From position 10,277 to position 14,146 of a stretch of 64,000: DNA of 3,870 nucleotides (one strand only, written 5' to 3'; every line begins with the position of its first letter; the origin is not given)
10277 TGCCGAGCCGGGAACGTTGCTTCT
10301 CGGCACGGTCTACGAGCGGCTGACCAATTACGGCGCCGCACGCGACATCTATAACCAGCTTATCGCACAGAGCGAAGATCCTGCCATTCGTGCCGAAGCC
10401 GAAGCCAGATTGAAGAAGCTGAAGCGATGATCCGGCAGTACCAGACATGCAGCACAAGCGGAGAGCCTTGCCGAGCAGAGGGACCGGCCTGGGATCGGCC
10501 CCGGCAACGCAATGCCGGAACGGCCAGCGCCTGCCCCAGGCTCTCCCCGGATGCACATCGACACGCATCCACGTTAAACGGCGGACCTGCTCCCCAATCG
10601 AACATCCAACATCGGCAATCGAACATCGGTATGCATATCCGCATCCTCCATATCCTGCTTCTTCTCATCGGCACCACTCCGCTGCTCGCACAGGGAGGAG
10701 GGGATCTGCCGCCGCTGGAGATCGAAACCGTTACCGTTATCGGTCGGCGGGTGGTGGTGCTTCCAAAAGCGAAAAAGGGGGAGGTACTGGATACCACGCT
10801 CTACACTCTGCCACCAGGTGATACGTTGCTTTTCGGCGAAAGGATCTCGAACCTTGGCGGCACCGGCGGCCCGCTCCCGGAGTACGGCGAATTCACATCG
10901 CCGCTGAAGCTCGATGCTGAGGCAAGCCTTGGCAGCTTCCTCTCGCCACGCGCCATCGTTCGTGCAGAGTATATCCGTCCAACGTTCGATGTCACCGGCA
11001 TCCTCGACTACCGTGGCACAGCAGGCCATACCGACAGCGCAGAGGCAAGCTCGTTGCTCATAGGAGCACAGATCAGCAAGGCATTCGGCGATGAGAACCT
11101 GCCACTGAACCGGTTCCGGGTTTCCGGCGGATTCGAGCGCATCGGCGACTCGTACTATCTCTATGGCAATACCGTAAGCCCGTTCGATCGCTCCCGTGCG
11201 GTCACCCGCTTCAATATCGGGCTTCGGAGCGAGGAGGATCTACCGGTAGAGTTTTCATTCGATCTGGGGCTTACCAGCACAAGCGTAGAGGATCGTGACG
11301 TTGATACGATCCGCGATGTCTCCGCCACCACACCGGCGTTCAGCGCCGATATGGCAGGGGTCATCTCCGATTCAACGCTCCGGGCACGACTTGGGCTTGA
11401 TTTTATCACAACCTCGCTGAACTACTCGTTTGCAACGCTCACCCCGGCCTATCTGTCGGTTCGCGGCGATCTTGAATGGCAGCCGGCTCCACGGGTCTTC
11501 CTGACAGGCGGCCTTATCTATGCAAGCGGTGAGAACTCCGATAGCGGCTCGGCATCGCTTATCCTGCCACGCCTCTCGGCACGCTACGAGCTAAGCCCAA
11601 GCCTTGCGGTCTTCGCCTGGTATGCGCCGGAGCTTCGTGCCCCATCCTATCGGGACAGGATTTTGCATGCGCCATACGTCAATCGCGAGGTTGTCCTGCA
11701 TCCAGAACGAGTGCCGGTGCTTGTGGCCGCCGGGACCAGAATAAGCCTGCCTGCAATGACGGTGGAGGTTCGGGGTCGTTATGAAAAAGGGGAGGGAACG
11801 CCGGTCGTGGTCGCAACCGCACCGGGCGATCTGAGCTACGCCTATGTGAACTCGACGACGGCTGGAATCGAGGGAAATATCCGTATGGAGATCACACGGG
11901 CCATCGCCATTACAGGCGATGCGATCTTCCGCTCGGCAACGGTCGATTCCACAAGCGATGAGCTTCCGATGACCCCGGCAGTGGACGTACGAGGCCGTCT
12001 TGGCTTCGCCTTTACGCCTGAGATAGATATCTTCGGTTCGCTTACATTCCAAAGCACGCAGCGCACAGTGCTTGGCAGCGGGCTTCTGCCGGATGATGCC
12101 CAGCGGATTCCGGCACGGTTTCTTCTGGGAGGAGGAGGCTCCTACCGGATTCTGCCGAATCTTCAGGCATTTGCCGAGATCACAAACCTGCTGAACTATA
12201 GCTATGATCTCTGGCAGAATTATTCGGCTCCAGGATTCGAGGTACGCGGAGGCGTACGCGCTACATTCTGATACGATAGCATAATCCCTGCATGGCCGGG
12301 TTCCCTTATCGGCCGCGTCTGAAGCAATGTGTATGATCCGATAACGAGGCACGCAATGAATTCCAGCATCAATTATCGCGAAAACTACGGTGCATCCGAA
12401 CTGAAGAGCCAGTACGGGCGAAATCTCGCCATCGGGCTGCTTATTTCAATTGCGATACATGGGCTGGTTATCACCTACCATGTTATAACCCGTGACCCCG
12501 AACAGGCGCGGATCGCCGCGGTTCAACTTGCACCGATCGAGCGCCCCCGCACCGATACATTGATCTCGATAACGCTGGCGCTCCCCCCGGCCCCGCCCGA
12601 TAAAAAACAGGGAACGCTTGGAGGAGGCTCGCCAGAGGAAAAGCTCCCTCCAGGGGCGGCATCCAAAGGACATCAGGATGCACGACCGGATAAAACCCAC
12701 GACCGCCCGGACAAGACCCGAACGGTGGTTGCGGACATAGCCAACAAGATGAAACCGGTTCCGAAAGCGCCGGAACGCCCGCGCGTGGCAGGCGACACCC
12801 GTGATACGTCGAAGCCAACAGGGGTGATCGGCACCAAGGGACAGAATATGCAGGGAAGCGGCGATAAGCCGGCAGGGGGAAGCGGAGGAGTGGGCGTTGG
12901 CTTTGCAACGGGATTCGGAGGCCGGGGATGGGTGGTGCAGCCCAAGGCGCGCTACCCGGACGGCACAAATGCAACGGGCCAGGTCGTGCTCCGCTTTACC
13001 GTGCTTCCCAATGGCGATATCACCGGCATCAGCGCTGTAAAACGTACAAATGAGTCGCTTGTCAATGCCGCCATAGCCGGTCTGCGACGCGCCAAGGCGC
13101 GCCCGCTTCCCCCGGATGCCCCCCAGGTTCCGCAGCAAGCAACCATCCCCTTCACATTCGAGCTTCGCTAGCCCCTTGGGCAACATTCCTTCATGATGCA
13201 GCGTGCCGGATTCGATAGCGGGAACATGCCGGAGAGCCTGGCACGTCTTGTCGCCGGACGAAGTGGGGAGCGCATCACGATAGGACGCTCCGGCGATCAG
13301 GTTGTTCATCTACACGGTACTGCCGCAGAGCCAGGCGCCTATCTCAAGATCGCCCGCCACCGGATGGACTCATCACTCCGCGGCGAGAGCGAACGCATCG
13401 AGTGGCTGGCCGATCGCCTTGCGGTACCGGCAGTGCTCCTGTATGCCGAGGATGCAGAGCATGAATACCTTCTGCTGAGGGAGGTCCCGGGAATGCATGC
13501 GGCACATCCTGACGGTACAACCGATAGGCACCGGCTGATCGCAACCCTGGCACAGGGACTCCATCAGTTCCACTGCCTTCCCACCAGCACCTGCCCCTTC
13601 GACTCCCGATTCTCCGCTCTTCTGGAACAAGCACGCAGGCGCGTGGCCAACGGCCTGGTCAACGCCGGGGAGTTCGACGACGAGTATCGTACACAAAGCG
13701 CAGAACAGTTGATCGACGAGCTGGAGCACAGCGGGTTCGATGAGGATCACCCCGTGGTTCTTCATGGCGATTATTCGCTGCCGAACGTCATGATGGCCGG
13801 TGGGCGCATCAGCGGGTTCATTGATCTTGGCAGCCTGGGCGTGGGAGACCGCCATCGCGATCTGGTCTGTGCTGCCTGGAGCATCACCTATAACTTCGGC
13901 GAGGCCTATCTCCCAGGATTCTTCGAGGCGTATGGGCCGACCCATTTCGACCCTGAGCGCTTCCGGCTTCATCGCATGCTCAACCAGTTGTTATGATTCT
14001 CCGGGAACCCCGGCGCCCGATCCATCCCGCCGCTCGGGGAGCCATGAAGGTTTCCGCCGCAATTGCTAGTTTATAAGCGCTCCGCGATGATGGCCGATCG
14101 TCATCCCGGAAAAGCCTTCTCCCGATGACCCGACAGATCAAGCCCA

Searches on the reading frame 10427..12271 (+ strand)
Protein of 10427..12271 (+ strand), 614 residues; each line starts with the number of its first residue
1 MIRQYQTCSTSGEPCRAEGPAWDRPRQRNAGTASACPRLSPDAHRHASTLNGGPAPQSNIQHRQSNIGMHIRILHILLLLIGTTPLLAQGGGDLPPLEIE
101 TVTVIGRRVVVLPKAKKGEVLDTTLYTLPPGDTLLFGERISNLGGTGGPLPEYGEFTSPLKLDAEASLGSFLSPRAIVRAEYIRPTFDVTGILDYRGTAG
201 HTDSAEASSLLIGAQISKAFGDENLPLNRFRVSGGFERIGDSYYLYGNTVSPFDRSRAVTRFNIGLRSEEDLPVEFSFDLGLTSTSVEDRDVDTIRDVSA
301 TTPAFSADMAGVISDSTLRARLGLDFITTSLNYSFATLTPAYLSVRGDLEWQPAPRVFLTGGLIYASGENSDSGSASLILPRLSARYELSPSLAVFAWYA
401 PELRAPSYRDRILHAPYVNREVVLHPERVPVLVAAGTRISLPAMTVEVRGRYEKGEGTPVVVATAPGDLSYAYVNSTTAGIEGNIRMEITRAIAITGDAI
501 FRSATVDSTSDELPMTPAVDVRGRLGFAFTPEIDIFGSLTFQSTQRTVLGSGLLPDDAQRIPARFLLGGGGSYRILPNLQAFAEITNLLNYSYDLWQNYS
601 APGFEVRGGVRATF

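Call 11: search_protein_families(library=pfam, proteins=[window:10427-12271:+], max_evalue=0.01)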
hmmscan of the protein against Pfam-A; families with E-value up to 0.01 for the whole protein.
window:10427-12271:+ (614 aa): 1 family
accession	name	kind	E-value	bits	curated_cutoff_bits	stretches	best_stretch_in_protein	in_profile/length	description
PF00593.30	TonB_dep_Rec_b-barrel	-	2.2e-08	34.8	27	1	203-413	56-251/436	TonB dependent receptor-like, beta-barrel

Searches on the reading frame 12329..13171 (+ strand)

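Call 11: search_protein_families(library=pfam, proteins=[window:12329-13171:+], max_evalue=0.01)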
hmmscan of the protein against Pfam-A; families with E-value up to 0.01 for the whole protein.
window:12329-13171:+ (280 aa): 2 families
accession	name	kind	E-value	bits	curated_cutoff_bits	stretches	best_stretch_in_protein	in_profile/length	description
PF03544.19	TonB_C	-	5.6e-10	40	24.6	1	214-279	13-79/79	Gram-negative bacterial TonB protein C-terminal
PF13103.11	TonB_2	-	0.00074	20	22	1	206-276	15-84/85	TonB C terminal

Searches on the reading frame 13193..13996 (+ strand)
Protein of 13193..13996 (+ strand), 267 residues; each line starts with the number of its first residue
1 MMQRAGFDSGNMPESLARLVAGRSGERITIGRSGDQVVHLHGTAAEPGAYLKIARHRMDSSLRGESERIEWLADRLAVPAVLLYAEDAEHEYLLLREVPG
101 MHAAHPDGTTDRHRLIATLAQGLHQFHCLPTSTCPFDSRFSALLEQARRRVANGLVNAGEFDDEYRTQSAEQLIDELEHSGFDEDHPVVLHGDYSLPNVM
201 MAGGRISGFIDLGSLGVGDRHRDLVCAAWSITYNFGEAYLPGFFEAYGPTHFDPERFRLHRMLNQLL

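Call 11: search_protein_families(library=pfam, proteins=[window:13193-13996:+], max_evalue=0.01)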
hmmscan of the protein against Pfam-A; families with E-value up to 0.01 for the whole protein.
window:13193-13996:+ (267 aa): 2 families
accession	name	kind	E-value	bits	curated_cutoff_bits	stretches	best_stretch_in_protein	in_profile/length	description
PF01636.29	APH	-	2.1e-35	123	23.2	1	28-259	5-238/239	Phosphotransferase enzyme family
PF03881.20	Fructosamin_kin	-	0.0003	20.6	22.4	0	46-128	40-130/288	Fructosamine kinase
